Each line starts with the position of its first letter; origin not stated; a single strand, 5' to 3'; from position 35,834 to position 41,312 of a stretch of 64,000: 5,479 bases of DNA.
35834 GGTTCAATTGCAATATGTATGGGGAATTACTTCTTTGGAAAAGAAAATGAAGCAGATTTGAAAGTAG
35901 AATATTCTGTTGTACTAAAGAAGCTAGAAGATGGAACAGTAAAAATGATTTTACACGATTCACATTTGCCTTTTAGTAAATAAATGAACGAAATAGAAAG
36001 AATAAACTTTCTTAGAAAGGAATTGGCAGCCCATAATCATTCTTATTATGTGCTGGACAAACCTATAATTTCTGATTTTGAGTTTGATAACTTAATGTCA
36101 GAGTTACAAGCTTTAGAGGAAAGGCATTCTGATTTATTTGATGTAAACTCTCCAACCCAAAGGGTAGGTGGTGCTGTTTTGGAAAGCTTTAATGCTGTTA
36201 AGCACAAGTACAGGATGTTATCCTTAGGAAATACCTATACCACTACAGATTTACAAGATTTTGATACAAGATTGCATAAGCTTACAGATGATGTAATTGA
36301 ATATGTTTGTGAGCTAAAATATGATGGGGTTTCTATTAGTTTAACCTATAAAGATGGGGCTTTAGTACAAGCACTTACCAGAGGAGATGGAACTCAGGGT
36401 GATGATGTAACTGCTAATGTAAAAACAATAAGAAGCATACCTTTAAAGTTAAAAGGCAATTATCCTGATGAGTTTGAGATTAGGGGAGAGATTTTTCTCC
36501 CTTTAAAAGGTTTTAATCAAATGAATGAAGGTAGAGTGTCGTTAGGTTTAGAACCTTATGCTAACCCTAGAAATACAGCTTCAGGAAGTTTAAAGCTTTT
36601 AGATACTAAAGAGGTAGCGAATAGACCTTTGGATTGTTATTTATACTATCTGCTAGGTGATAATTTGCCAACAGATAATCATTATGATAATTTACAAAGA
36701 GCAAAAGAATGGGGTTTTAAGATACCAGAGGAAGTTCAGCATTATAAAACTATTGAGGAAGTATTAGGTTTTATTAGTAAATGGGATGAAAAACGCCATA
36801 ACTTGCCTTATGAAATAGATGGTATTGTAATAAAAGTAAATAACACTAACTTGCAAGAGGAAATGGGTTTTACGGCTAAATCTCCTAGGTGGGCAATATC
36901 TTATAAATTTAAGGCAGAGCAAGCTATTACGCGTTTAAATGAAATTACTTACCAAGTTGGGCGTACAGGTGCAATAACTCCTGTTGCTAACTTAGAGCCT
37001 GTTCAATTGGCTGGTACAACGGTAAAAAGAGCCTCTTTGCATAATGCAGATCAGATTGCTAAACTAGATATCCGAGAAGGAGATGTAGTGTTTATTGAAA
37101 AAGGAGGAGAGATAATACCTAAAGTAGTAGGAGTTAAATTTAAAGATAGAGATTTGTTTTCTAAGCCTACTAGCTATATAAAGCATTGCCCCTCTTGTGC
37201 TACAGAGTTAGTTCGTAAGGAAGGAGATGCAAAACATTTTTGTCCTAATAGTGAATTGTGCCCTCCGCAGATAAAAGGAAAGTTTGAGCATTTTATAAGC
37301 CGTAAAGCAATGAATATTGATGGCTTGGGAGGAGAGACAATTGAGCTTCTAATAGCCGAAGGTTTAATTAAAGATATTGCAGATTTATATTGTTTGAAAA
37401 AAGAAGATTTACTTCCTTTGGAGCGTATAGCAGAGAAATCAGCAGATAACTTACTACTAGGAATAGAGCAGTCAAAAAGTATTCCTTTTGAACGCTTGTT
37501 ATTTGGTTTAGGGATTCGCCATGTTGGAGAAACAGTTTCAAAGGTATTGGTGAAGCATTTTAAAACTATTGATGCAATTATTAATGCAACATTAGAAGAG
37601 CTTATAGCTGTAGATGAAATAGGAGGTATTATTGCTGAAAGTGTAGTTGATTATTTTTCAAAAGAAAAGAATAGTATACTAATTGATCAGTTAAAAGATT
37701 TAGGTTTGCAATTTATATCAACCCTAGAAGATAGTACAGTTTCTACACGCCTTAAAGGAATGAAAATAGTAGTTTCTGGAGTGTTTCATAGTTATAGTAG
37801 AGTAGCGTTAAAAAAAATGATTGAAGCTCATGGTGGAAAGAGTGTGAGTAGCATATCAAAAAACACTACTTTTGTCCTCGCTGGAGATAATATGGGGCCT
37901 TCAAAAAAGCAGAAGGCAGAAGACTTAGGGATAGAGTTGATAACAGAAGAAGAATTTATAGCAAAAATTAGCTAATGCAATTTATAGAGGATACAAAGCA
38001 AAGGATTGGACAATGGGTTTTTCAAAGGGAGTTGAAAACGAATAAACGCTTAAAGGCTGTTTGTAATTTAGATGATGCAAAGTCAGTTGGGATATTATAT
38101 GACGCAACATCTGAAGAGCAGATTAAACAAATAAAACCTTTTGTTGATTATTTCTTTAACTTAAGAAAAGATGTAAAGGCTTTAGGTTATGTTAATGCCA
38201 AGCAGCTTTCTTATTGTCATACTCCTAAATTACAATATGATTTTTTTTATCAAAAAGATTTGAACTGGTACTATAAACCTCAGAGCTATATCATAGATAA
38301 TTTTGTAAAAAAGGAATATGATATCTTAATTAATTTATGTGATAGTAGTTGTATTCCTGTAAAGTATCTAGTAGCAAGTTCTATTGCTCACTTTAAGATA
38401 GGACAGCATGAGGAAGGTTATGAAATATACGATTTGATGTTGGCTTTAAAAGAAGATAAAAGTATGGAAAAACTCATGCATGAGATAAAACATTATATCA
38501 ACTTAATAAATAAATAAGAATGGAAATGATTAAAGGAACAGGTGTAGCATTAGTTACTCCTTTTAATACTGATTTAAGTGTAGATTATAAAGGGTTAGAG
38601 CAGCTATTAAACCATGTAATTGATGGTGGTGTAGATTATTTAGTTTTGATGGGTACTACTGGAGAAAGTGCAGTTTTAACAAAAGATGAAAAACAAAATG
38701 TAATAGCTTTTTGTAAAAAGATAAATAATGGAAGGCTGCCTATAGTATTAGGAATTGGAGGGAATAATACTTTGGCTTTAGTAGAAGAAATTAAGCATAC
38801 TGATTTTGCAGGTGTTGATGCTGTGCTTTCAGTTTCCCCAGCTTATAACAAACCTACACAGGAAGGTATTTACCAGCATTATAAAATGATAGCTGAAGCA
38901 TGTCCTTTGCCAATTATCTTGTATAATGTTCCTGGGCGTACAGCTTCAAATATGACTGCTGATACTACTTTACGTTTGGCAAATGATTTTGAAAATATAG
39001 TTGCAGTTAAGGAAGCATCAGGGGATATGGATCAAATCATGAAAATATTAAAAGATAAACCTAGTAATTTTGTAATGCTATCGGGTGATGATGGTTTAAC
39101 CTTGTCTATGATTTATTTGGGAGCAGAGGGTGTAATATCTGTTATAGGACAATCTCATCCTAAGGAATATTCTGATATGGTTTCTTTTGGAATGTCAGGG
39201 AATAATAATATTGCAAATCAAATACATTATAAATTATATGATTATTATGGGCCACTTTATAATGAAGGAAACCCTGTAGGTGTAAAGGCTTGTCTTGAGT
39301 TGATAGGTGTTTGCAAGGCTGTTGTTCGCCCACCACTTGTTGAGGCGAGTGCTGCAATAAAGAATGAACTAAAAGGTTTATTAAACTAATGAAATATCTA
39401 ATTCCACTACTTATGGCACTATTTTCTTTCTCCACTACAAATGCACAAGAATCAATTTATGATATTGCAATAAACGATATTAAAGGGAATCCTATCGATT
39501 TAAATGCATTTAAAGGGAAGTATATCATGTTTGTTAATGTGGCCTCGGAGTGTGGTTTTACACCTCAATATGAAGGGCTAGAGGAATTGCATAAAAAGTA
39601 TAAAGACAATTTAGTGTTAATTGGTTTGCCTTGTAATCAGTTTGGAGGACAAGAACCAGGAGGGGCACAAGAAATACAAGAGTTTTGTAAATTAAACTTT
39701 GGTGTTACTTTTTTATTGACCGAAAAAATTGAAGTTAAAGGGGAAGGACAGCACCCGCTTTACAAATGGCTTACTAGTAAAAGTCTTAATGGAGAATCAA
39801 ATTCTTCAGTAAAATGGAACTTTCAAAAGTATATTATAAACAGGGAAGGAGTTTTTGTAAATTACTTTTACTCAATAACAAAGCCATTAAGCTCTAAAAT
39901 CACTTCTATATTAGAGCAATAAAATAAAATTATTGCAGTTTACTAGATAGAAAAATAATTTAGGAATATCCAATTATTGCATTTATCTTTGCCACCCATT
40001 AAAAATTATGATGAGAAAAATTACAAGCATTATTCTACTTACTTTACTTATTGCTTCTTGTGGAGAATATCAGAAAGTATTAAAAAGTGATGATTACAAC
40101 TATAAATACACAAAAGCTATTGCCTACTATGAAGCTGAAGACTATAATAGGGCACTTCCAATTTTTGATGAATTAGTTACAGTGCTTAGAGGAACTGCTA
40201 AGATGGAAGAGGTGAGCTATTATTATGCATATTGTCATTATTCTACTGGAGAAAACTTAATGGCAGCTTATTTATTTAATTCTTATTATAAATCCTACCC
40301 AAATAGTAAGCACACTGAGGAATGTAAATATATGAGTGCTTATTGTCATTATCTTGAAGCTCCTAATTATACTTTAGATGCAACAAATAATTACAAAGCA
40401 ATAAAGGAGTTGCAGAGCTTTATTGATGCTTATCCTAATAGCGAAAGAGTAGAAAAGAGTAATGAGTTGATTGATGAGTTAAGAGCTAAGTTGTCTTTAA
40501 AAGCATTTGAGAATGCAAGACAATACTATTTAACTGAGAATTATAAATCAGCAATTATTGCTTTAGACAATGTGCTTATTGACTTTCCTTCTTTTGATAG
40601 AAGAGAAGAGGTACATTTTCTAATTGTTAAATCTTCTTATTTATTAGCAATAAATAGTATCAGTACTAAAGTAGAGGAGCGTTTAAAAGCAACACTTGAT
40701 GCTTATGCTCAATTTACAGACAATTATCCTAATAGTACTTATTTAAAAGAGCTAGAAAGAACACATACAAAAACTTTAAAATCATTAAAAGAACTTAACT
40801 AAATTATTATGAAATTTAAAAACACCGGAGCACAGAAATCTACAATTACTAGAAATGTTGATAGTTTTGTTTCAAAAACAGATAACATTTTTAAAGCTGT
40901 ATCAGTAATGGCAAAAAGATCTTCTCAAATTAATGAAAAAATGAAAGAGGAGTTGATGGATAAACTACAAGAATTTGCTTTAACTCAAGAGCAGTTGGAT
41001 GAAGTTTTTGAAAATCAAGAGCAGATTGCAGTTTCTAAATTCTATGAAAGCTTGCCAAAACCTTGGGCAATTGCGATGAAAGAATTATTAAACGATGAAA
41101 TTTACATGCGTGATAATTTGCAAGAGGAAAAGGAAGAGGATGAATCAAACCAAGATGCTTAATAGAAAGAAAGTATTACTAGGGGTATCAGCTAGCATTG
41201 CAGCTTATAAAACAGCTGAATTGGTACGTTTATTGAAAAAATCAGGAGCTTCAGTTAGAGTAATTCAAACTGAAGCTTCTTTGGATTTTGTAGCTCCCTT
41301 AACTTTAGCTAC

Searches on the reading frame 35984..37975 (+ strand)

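Call 40: search_protein_families(library=pfam, max_evalue=0.00001, proteins=[window:35984-37975:+])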
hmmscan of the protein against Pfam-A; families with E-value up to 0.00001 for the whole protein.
window:35984-37975:+ (663 aa): 8 families
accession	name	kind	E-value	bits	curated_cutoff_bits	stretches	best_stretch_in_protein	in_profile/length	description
PF01653.23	DNA_ligase_aden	-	6.5e-91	304.8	27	1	68-312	3-253/253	NAD-dependent DNA ligase adenylation domain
PF03120.22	DNA_ligase_OB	-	1.1e-33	115.4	32.9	1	316-389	2-75/79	NAD-dependent DNA ligase OB-fold domain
PF12826.13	HHH_2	-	2.1e-24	85.9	27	1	504-567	1-64/64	Helix-hairpin-helix motif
PF00533.33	BRCT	-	1.5e-14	54.4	21.3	1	587-659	3-75/78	BRCA1 C Terminus (BRCT) domain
PF22745.1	Nlig-Ia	-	5.8e-11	43.3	27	1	4-52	3-51/92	DNA ligase-like, N-terminal NAD+-binding domain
PF03119.21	DNA_ligase_ZBD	-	8e-10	38.9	25.8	1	401-427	1-26/27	NAD-dependent DNA ligase C4 zinc finger domain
PF14520.12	HHH_5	-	4.2e-07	30.8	27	0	509-556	5-53/57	Helix-hairpin-helix domain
PF12738.14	PTCB-BRCT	-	3.9e-06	27.2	22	0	593-654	1-60/63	twin BRCT domain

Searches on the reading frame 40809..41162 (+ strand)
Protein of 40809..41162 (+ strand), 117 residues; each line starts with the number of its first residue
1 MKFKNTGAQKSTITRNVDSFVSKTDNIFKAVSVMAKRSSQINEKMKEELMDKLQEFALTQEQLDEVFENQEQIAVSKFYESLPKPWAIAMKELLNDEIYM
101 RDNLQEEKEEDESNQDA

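Call 30: search_protein_families(library=pfam, max_evalue=10, proteins=[window:40809-41162:+])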
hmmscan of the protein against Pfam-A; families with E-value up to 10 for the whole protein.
window:40809-41162:+ (117 aa): 9 families
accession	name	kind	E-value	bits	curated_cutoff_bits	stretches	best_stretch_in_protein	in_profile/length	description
PF01192.27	RNA_pol_Rpb6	-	5.3e-06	26.8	26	1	21-96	3-49/53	RNA polymerase Rpb6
PF12919.13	TcdA_TcdB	-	0.005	16.6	23.6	1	16-96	215-291/382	TcdA/TcdB catalytic glycosyltransferase domain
PF17832.7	Pre-PUA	-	0.017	16.1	23.5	1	36-80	8-54/86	Pre-PUA-like domain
PF15141.11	UQCC3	-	0.081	13.3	33.6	1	23-63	34-74/87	Ubiquinol-cytochrome-c reductase complex assembly factor 3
PF23659.1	UFL1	-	0.12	13.2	27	1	25-83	47-107/120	E3 UFM1-protein ligase 1-like domain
PF21894.1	N4_RNAP_helical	-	0.14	12.5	27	1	11-81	110-181/216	Bacteriophage N4 RNA polymerase, helical domain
PF23362.1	DHX37_C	-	0.17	12.1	27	1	32-84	14-66/80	DEAH helicase DHX37 C-terminal domain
PF08807.15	DUF1798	-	0.21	12.2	25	1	25-82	25-85/108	Bacterial domain of unknown function (DUF1798)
PF13476.12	AAA_23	-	4.1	8.4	27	1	4-114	80-183/201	AAA domain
